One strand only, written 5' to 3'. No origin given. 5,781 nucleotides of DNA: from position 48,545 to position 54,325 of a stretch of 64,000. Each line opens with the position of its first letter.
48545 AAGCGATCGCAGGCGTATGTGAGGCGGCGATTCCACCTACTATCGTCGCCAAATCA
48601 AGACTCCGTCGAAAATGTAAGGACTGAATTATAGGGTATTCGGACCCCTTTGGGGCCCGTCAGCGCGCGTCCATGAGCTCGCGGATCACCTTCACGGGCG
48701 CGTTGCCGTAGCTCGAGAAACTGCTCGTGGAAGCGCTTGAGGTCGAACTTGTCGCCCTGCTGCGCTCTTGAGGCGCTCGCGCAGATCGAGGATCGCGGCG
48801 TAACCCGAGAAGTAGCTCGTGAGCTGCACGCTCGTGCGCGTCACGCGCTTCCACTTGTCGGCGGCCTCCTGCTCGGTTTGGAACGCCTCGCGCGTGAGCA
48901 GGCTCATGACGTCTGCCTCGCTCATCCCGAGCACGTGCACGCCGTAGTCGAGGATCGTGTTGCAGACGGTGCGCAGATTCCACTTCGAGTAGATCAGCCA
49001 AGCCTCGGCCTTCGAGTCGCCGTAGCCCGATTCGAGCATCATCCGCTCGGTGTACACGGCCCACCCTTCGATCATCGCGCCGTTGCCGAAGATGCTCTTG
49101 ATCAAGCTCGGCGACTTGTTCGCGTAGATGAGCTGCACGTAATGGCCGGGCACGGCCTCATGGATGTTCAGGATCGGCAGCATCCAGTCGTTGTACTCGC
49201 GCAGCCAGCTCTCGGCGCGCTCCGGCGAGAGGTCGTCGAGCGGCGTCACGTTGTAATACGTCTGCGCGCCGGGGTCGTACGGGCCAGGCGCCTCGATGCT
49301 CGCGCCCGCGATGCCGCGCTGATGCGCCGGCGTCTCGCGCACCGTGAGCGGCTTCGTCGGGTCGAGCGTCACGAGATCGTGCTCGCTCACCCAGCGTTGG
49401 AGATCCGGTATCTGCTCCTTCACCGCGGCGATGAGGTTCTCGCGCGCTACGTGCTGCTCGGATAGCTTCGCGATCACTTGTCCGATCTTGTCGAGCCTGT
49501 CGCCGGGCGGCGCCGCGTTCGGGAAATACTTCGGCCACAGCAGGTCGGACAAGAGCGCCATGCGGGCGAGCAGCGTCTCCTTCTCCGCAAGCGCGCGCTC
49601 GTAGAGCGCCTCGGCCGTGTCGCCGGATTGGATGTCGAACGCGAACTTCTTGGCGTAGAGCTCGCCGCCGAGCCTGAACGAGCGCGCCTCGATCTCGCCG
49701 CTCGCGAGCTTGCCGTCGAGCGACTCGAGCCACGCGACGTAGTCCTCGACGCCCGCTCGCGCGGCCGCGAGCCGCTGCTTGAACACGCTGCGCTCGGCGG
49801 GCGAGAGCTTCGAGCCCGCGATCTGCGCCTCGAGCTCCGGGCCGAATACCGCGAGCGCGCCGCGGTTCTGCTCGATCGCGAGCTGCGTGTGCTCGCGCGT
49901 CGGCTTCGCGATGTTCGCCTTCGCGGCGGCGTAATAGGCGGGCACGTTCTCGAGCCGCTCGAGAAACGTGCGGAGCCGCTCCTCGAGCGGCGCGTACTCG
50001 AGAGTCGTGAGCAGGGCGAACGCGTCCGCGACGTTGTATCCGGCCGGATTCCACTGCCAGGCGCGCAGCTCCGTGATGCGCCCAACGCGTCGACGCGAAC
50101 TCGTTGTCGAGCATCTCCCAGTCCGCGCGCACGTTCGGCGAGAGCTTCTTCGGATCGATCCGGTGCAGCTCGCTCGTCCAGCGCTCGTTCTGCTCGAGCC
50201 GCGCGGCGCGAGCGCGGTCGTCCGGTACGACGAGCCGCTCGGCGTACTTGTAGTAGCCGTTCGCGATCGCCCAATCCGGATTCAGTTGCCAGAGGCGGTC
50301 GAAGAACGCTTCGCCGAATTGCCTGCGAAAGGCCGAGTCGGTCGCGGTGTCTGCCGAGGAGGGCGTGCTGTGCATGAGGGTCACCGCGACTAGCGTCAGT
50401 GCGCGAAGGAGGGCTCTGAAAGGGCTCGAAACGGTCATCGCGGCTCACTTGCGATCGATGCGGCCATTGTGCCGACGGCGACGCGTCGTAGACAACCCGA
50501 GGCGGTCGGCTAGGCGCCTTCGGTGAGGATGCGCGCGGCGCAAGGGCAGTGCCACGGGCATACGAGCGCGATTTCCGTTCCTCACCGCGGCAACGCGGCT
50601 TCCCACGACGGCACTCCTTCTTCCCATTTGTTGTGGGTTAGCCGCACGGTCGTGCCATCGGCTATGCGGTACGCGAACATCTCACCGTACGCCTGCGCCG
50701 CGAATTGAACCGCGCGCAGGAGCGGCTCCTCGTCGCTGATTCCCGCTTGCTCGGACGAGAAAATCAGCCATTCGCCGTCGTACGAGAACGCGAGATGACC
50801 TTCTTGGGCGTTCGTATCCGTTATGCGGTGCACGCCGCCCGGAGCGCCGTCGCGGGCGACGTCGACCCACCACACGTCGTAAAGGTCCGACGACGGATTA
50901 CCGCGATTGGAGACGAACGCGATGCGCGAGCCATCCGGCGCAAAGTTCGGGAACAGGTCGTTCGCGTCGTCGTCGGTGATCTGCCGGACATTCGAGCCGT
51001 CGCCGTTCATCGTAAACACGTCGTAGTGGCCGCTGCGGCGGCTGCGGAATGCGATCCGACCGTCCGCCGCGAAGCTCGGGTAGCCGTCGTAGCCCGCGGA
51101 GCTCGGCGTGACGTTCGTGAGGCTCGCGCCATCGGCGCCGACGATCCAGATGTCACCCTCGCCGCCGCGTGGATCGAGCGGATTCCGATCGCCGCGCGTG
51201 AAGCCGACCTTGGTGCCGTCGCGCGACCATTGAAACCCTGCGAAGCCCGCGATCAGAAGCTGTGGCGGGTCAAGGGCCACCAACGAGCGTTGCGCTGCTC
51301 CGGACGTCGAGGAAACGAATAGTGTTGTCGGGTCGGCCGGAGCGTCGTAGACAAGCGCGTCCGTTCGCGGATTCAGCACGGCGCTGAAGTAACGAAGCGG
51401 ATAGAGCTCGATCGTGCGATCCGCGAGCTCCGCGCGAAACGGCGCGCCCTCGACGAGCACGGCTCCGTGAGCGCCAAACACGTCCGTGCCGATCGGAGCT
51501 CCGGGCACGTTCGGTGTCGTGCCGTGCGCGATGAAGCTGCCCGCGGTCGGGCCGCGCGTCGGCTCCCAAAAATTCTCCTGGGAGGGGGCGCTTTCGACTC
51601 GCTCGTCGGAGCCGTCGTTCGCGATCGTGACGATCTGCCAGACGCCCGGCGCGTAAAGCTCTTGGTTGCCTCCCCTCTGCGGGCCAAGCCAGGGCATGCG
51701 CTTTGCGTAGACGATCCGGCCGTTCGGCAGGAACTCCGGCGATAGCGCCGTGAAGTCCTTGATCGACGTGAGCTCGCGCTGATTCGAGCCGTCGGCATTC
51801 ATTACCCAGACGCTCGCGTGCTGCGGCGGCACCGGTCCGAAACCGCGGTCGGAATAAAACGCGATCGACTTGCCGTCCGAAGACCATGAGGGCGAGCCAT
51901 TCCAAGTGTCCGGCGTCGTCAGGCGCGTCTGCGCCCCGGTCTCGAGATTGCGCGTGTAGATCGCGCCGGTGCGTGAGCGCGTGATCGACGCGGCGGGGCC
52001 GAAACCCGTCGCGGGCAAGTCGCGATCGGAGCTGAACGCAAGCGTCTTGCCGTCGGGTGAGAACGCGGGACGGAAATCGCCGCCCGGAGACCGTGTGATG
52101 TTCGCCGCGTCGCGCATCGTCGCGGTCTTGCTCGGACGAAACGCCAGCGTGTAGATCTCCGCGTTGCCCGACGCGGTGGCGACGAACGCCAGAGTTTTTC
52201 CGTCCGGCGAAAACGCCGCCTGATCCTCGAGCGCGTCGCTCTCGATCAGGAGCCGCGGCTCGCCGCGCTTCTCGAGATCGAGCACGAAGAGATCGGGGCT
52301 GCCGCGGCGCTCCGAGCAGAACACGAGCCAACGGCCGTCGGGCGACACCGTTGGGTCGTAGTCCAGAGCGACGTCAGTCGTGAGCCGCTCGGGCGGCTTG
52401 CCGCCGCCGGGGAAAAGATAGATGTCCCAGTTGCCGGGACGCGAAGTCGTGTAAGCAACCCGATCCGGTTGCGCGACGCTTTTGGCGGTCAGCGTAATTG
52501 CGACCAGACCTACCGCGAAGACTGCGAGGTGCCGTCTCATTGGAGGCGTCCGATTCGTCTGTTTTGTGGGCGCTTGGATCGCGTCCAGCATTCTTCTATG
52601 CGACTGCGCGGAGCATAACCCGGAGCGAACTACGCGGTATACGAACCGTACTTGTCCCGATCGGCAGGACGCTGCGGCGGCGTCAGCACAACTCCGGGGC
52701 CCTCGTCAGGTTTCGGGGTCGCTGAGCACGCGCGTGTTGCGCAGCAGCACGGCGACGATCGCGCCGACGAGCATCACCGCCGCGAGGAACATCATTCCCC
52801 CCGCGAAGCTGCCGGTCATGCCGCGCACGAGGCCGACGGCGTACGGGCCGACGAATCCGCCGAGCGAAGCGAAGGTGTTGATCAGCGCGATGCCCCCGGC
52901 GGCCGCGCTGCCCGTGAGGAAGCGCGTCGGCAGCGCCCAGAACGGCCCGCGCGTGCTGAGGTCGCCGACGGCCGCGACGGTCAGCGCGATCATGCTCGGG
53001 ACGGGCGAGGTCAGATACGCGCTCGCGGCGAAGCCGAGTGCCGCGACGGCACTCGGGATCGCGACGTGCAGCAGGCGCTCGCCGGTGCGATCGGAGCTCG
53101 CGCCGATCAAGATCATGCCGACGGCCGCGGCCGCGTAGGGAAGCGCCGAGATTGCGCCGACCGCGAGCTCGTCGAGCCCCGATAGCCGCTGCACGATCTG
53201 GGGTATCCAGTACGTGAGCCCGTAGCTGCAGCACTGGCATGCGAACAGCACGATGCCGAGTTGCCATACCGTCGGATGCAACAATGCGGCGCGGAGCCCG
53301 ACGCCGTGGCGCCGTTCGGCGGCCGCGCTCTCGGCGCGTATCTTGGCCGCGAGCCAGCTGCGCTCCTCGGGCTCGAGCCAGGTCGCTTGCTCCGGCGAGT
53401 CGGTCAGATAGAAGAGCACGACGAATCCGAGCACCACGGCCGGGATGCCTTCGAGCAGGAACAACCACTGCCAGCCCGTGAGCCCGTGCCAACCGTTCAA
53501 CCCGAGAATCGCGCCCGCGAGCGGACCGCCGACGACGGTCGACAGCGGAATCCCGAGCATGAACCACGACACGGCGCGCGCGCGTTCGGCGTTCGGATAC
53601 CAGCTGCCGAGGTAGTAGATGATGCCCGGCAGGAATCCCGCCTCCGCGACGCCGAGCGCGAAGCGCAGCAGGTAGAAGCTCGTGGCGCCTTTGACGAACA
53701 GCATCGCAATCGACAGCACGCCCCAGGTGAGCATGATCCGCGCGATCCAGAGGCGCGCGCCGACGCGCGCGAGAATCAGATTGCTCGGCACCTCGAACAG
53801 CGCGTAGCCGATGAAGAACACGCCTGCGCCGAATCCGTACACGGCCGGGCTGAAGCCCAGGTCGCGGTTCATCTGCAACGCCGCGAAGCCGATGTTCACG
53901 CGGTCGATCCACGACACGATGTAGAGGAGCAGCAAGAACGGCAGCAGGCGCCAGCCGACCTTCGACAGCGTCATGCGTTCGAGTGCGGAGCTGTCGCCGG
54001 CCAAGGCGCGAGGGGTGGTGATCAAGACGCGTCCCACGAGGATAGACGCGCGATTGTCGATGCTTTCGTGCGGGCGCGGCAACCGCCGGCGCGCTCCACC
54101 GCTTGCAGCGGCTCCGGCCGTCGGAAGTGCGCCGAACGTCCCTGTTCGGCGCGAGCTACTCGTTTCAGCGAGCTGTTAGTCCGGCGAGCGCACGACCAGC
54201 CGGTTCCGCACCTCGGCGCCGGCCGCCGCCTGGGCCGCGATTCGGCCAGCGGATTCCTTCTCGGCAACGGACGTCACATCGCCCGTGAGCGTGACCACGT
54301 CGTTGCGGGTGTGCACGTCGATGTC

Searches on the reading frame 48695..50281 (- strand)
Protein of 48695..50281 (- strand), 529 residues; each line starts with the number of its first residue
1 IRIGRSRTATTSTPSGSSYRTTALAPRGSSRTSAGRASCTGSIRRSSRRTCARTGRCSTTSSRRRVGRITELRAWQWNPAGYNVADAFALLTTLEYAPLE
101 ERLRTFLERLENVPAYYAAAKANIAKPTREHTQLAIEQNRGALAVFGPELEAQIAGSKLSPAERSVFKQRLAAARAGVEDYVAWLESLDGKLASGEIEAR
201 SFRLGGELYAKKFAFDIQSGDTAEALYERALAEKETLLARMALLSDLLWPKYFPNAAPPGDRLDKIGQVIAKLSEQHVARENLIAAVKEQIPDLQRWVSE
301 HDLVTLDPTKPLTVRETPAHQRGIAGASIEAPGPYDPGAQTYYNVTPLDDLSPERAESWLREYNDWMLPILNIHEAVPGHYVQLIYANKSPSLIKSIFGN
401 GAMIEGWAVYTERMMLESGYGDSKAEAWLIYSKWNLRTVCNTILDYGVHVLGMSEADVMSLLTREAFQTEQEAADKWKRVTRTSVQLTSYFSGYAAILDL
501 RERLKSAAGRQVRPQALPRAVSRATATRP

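Call 20: search_protein_families(library=pfam, proteins=[window:48695-50281:-], max_evalue=0.001)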
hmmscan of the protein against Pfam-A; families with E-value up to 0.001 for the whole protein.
window:48695-50281:- (529 aa): 1 family
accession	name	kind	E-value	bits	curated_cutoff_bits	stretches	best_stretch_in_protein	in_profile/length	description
PF05960.17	DUF885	-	1.7e-78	266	32.4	1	69-512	74-508/532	Bacterial protein of unknown function (DUF885)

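Call 73: search_protein_families(library=ncbifam, proteins=[window:48695-50281:-], max_evalue=0.00001)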
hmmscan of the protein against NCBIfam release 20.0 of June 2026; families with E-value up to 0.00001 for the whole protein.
window:48695-50281:- (529 aa): 0 families

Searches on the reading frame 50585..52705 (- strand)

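Call 20: search_protein_families(library=pfam, proteins=[window:50585-52705:-], max_evalue=0.001)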
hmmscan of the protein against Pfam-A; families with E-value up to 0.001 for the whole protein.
window:50585-52705:- (707 aa): 4 families
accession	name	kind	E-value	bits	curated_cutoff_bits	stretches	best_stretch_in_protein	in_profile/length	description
PF07676.18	PD40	-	9.9e-58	191.5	20.9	6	106-141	2-38/38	WD40-like Beta Propeller Repeat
PF00930.27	DPPIV_N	-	5e-07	29.2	22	0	551-601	15-63/354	Dipeptidyl peptidase IV (DPP IV) N-terminal region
PF25174.1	Beta-prop_THOC3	-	2.9e-05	23.7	305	0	119-227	95-191/272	THOC3 beta-propeller domain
PF14583.12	Pectate_lyase22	-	9e-05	21.8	30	0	253-322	174-241/386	Oligogalacturonate lyase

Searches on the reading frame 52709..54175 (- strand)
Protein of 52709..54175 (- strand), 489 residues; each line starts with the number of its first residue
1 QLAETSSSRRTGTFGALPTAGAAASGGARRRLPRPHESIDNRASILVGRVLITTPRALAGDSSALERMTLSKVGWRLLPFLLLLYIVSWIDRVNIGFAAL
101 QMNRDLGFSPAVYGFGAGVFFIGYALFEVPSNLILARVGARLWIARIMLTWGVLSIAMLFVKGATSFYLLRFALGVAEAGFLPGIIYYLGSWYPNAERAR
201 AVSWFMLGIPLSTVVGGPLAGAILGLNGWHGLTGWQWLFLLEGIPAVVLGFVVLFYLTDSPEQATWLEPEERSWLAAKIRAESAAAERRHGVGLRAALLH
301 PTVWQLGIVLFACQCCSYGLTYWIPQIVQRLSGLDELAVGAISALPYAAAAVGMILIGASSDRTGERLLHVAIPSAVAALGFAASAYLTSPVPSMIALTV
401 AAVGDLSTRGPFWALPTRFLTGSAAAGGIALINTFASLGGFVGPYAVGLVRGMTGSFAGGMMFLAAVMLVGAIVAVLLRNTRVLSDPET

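Call 20: search_protein_families(library=pfam, proteins=[window:52709-54175:-], max_evalue=0.001)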
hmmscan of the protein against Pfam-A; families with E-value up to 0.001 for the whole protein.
window:52709-54175:- (489 aa): 1 family
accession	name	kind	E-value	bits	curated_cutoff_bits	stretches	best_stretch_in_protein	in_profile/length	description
PF07690.21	MFS_1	-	1.2e-47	163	33.4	1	81-444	1-347/347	Major Facilitator Superfamily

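Call 73: search_protein_families(library=ncbifam, proteins=[window:52709-54175:-], max_evalue=0.00001)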
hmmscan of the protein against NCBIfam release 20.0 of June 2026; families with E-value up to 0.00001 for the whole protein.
window:52709-54175:- (489 aa): 10 families
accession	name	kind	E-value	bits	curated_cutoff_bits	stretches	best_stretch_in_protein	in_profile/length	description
TIGR00893.1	2A0114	subfamily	3.7e-99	332.4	395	1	83-477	1-397/399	D-galactonate transporter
TIGR02332.1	HpaX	equivalog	1.1e-93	314.6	615.4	1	72-469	4-411/412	4-hydroxyphenylacetate permease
TIGR00881.1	2A0104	subfamily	3.4e-24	85.6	407.75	1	84-462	3-359/379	phosphoglycerate transporter protein PgtP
TIGR00894.1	2A0114euk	subfamily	1.9e-17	63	626.45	1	108-400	73-369/465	Na(+)-dependent inorganic phosphate cotransporter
TIGR00895.1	2A0115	subfamily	7e-16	58.1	418.55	1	66-449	7-396/398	aromatic acid/H+ symport family MFS transporter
NF008586.0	PRK11551.1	equivalog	2.9e-13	49.6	410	1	83-481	22-398/406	3-(3-hydroxy-phenyl)propionate transporter MhpT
TIGR00880.1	2_A_01_02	superfamily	5.4e-08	33.1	131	1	118-259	1-140/141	multidrug resistance protein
NF053517.1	HbztTptrPcaK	equivalog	2.3e-06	26.9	770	0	65-477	8-426/437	4-hydroxybenzoate transporter PcaK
NF012180.1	tet_MFS_43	exception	2.5e-06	26.8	999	1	72-246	17-186/484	tetracycline efflux MFS transporter Tet(43)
NF008661.1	PRK11663.1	subfamily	8.7e-06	25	564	1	78-265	32-213/439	MFS transporter family glucose-6-phosphate receptor UhpC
